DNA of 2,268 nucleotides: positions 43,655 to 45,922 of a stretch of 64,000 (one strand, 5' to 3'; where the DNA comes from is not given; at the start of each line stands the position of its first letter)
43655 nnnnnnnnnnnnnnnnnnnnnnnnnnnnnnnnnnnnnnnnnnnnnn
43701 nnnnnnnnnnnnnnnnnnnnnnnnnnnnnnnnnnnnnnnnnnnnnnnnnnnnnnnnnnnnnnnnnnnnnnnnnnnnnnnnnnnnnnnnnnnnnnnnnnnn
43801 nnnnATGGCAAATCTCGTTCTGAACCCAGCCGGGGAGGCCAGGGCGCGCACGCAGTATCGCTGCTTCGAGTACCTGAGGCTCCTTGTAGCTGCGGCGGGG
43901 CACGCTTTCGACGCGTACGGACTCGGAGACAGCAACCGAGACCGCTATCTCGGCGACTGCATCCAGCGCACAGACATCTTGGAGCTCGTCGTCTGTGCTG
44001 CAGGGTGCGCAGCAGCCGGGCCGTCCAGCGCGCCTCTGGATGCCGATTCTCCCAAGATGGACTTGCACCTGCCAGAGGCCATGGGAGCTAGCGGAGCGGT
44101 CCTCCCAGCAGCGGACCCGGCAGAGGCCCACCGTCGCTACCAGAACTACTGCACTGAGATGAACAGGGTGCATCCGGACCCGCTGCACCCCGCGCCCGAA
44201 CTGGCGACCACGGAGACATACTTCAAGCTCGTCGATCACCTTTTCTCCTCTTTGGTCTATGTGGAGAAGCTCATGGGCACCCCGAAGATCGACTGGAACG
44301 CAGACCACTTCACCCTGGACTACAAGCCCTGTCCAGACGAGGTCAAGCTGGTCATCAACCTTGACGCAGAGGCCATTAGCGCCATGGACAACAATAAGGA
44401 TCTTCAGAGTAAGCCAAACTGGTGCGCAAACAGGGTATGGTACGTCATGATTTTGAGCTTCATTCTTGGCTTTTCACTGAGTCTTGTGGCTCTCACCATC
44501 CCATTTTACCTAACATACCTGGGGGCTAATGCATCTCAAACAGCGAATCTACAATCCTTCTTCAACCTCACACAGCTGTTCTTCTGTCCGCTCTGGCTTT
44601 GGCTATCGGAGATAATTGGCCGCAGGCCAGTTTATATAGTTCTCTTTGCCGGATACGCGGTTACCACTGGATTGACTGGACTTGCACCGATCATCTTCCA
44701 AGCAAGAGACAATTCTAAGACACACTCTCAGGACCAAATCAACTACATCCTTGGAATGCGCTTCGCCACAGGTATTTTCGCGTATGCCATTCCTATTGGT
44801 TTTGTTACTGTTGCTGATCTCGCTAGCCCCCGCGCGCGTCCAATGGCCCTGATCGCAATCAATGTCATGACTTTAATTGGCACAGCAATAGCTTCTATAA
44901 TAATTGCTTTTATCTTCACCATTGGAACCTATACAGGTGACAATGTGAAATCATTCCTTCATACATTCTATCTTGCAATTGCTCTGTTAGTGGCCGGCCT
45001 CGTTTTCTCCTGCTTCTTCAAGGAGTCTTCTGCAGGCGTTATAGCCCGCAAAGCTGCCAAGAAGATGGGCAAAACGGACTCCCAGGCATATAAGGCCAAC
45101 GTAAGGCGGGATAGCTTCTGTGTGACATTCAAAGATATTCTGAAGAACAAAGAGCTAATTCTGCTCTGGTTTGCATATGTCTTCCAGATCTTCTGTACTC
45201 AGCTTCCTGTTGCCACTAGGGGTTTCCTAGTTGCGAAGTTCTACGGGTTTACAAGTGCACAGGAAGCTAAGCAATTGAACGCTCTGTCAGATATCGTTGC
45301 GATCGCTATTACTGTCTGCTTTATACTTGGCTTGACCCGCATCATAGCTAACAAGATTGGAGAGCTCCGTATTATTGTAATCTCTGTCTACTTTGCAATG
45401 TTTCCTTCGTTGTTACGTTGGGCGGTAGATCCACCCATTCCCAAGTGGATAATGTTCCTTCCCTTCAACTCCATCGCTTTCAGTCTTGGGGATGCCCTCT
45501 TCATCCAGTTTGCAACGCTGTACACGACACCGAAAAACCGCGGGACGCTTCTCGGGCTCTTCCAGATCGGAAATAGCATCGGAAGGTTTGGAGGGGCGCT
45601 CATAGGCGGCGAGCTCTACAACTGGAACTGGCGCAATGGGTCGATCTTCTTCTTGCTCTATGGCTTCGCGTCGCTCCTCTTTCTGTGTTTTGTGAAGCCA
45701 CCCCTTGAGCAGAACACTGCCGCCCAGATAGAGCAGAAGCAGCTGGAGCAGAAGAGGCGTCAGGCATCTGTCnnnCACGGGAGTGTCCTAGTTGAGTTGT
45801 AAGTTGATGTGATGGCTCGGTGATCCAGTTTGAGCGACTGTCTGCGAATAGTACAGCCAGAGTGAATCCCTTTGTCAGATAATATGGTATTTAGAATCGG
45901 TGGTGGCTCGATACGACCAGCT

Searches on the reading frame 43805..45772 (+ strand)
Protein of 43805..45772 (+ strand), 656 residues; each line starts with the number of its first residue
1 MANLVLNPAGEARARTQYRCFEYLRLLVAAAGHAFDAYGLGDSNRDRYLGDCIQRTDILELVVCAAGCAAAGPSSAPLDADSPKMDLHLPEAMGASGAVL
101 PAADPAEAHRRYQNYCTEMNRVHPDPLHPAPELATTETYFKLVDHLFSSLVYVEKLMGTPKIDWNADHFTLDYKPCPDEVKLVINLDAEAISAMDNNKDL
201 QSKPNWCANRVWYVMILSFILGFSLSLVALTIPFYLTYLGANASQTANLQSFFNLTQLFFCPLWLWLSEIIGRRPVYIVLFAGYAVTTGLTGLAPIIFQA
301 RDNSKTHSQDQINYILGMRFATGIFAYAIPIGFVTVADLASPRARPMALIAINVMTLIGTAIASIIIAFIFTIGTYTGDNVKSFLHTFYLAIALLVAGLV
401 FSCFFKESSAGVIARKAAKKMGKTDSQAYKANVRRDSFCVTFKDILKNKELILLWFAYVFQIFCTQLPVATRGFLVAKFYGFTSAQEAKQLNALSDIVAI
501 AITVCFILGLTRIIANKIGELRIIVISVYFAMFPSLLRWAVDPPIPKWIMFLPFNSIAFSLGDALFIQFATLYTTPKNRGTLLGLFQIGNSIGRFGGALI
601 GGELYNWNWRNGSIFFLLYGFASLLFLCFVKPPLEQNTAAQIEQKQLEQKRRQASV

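Call 56: list_cluster_members(proteins=[L002:6394-7554:+, L002:7648-10206:-, L002:3382-6240:-, L003:669-6455:-, L003:13162-14388:-, L003:14384-16522:-, L001:7024-9060:+, window:43805-45772:+, window:37289-38998:-, P0049])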
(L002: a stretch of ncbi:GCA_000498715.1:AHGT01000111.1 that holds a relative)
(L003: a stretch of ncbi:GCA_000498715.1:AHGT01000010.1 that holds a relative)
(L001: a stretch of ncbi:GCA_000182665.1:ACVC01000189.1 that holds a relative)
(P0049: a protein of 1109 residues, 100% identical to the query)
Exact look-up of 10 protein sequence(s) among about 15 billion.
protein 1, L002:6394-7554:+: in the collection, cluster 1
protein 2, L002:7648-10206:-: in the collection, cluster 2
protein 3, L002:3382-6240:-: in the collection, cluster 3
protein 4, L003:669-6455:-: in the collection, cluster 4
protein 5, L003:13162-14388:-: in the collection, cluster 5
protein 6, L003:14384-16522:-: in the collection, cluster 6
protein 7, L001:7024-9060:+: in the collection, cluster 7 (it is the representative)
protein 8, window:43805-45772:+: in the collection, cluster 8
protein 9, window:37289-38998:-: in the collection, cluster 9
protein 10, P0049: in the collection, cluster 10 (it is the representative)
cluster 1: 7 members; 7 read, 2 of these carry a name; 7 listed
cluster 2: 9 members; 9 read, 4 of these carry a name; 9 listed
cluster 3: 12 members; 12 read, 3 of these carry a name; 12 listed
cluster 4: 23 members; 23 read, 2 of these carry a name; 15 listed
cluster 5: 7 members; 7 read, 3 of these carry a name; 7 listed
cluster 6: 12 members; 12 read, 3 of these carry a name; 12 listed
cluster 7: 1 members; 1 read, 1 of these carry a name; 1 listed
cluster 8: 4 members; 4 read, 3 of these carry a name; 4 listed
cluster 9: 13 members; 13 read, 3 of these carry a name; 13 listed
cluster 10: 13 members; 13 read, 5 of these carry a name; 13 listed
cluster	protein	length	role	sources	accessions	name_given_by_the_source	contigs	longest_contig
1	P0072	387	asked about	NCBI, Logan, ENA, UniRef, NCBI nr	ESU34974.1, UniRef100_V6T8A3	Tyrosyl-tRNA synthetase [Giardia duodenalis] | tyrosine--tRNA ligase n=1 Tax=Giardia intestinalis TaxID=5741 RepID=V6T8A3_GIAIN | Tyrosyl-tRNA synthetase [Giardia intestinalis]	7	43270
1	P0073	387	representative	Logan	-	-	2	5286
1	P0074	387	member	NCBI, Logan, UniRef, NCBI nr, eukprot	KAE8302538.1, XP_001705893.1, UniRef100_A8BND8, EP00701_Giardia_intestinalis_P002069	Tyrosyl-tRNA synthetase [Giardia duodenalis] | tyrosine--tRNA ligase n=1 Tax=Giardia intestinalis (strain ATCC 50803 / WB clone C6) ... | Tyrosyl-tRNA synthetase [Giardia intestinalis]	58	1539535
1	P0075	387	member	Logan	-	-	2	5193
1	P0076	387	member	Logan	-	-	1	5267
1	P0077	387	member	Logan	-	-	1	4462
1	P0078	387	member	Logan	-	-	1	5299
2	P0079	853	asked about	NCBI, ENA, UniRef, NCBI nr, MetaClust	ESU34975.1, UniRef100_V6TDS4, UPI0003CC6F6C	Long-chain-fatty-acid--CoA ligase [Giardia duodenalis] | Long-chain-fatty-acid--CoA ligase n=1 Tax=Giardia intestinalis TaxID=5741 ... | Long-chain-fatty-acid--CoA ligase [Giardia intestinalis]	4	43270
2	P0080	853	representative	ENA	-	-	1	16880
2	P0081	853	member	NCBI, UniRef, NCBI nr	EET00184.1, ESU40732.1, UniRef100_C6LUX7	Long-chain-fatty-acid--CoA ligase [Giardia duodenalis] | Long chain fatty acid CoA ligase 5 n=2 Tax=Giardia intestinalis TaxID=5741 ... | Long chain fatty acid CoA ligase 5 [Giardia intestinalis ATCC 50581]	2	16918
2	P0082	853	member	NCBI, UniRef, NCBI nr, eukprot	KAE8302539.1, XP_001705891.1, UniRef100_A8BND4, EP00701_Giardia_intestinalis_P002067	Long chain fatty acid CoA ligase 5 [Giardia duodenalis] | Long chain fatty acid CoA ligase 5 n=1 Tax=Giardia intestinalis (strain ATCC 50803 / WB ... | Long chain fatty acid CoA ligase 5 [Giardia intestinalis]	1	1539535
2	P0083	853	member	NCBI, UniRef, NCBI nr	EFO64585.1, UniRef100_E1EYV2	Long chain fatty acid CoA ligase 5 [Giardia lamblia P15] | Long chain fatty acid CoA ligase 5 n=1 Tax=Giardia intestinalis (strain P15) TaxID=658858 ...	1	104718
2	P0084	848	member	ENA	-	-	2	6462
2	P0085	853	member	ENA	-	-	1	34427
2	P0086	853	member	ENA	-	-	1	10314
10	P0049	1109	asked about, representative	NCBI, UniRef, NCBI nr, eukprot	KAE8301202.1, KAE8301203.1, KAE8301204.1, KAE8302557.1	putative Reverse transcriptase/endonuclease [Giardia duodenalis] | Reverse transcriptase/endonuclease n=4 Tax=Giardia intestinalis TaxID=5741 ... | putative Reverse transcriptase/endonuclease [Giardia intestinalis]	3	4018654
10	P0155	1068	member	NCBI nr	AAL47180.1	putative reverse transcriptase/endonuclease [Giardia intestinalis]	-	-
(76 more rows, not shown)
